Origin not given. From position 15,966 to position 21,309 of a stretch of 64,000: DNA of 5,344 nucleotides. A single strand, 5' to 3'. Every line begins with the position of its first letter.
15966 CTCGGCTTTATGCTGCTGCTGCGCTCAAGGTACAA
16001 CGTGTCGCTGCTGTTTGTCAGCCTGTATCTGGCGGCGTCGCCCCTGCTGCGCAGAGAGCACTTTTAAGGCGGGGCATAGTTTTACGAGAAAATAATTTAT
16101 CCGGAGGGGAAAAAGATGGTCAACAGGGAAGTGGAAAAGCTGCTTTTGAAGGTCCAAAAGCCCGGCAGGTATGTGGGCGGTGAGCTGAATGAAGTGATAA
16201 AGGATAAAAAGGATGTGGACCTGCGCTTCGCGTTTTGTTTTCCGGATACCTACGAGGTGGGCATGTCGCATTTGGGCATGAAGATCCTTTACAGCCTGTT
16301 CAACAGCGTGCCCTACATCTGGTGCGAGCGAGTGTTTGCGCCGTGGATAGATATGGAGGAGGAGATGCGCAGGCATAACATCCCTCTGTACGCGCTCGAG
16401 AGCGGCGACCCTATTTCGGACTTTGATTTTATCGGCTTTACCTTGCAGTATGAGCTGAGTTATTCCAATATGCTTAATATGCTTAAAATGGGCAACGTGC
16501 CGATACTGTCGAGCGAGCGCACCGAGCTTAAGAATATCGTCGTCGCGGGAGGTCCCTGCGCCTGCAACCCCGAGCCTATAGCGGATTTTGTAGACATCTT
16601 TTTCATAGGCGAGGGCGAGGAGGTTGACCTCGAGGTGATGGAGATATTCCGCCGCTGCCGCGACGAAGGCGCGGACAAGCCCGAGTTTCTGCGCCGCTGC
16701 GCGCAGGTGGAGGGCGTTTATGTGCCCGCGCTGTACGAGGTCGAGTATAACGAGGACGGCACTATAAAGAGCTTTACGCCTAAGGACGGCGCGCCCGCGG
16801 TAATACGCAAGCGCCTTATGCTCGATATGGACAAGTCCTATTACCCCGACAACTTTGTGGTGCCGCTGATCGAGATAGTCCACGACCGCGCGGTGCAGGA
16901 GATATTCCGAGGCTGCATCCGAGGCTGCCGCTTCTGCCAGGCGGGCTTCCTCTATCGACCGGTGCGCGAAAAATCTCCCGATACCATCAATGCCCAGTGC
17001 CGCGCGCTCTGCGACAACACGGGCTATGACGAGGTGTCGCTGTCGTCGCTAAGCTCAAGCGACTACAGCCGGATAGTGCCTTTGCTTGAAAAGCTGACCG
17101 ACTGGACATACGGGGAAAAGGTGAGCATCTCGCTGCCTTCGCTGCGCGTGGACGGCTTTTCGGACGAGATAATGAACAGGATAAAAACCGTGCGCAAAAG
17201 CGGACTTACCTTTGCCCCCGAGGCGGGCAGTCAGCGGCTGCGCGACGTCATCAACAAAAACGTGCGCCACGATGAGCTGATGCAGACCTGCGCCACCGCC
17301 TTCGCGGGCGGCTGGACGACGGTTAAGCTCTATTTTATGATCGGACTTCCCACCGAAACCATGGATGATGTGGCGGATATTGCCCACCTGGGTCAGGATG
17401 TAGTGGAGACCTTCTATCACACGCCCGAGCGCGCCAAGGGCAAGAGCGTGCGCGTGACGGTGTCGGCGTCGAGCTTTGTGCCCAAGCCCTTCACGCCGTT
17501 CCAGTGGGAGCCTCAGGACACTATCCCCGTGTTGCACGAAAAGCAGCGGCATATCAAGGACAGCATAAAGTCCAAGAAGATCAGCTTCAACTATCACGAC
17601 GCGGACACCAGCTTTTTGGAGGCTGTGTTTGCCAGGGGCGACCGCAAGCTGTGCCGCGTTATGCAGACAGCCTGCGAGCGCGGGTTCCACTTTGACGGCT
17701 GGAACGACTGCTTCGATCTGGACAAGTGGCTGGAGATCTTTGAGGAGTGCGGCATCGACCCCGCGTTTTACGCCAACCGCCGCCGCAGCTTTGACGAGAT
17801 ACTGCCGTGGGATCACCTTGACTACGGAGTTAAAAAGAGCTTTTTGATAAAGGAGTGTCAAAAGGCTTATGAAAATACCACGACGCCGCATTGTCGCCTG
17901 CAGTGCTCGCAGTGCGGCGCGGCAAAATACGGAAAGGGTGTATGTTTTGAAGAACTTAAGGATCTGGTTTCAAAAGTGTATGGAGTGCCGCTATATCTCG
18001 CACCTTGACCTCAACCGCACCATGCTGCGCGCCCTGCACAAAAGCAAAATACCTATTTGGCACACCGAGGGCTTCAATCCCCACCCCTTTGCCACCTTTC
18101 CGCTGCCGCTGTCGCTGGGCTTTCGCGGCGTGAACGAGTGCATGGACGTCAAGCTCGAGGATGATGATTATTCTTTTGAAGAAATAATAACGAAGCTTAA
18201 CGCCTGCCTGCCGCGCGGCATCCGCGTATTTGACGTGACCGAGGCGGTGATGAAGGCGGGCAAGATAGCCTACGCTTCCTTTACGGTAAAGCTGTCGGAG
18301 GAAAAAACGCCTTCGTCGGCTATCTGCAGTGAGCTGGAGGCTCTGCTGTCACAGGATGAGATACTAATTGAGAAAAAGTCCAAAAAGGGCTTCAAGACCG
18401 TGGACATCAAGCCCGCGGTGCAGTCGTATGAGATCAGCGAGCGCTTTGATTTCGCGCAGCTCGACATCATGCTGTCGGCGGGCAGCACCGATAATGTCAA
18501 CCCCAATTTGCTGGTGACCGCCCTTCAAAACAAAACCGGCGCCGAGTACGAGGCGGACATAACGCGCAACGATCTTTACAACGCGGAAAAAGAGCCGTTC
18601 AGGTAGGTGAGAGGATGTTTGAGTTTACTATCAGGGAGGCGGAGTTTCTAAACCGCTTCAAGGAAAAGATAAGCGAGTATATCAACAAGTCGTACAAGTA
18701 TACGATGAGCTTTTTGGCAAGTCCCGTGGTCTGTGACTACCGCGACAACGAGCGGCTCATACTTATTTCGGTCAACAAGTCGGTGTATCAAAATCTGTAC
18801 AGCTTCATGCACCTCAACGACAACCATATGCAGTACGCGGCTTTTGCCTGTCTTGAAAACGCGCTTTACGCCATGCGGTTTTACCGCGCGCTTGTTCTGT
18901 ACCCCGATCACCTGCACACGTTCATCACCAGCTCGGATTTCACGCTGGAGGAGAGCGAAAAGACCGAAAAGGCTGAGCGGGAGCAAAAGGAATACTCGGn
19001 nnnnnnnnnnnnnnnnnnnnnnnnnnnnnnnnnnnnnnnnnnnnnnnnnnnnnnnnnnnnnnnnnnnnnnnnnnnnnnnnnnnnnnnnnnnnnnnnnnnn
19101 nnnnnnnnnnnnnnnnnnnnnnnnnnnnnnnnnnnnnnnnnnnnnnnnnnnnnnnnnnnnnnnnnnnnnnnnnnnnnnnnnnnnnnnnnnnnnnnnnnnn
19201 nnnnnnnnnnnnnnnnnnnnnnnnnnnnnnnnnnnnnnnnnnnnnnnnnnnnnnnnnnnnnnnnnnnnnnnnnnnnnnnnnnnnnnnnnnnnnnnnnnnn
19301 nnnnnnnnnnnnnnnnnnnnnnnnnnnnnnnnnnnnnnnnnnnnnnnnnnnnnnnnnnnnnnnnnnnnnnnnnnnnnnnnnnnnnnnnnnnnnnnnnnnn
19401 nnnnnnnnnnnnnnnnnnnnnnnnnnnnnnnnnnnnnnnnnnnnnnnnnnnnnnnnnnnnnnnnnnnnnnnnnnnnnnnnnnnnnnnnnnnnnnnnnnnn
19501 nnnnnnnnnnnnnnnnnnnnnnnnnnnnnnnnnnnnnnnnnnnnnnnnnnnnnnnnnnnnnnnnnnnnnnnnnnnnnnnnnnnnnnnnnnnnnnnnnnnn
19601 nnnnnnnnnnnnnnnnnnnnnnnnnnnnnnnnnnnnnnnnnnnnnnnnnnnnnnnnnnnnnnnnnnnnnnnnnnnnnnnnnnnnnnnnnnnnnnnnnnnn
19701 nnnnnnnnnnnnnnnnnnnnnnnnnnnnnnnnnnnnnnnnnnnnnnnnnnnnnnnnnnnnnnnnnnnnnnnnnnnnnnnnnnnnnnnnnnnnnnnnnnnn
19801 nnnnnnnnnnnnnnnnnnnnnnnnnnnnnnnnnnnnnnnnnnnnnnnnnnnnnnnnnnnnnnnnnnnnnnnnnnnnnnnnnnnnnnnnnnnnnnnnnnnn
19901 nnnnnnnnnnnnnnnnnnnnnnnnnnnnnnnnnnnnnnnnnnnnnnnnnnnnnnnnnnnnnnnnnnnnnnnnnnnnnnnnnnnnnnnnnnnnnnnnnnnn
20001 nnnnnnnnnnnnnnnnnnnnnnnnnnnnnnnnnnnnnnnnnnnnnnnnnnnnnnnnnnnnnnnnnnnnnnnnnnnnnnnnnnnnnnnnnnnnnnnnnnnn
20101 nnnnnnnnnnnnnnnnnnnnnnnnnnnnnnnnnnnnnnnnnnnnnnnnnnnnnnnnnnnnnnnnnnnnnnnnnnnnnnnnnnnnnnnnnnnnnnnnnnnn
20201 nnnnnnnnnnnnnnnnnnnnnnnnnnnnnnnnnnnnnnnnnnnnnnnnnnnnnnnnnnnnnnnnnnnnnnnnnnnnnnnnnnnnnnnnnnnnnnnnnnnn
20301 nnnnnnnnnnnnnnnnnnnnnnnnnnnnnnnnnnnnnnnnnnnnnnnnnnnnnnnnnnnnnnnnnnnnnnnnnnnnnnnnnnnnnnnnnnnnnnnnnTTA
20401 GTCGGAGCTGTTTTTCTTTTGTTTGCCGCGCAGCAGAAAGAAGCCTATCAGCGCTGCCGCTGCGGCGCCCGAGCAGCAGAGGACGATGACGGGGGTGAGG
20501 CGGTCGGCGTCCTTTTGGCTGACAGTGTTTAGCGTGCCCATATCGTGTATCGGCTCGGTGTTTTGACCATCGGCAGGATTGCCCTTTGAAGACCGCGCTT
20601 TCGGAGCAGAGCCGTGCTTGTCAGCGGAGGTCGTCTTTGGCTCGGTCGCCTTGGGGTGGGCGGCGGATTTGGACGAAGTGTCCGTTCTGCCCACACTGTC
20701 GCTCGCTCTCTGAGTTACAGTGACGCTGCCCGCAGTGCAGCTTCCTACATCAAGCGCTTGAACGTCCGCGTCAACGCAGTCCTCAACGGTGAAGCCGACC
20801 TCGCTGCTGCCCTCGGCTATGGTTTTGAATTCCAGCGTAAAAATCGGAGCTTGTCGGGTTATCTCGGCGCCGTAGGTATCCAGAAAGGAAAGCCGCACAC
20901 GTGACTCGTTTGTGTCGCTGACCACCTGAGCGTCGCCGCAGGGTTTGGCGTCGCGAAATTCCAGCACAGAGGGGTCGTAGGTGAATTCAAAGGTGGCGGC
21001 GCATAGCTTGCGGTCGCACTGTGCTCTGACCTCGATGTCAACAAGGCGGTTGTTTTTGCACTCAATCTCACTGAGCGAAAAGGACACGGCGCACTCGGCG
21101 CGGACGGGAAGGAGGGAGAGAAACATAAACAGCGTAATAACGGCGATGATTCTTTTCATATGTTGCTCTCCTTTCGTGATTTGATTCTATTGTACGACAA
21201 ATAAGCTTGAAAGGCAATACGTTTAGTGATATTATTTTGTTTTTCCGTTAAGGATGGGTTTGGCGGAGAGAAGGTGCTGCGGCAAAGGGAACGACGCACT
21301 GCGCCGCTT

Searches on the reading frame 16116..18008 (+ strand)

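Call 12: search_protein_families(library=pfam, proteins=[window:16116-18008:+])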
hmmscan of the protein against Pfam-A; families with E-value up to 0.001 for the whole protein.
window:16116-18008:+ (630 aa): 2 families
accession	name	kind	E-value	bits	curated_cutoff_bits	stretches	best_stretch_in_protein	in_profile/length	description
PF19864.5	Radical_SAM_N2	-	5.6e-65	217.8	29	1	54-204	1-151/151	Radical SAM proteins, N-terminal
PF04055.27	Radical_SAM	-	4e-20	73.1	29.5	1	263-425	3-165/166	Radical SAM superfamily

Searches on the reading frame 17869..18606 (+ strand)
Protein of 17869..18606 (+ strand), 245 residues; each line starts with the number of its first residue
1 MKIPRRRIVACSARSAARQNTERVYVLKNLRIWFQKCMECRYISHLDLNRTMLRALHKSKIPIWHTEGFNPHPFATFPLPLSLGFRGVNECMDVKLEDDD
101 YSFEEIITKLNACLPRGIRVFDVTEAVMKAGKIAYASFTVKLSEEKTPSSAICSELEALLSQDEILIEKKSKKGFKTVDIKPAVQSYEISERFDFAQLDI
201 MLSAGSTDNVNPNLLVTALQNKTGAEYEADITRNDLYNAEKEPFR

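Call 12: search_protein_families(library=pfam, proteins=[window:17869-18606:+])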
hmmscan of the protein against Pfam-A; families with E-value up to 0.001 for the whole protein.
window:17869-18606:+ (245 aa): 1 family
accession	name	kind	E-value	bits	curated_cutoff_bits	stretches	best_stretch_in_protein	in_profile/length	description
PF10105.14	DUF2344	-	8.7e-50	169.5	23.8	1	30-212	2-176/176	Uncharacterized protein conserved in bacteria (DUF2344)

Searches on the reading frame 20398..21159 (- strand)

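Call 12: search_protein_families(library=pfam, proteins=[window:20398-21159:-])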
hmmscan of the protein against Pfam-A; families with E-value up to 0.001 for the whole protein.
window:20398-21159:- (253 aa): 1 family
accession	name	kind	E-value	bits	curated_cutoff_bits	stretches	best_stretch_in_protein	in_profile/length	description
PF00963.24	Cohesin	-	3.7e-06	27.6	24.1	1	40-147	16-138/139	Cohesin domain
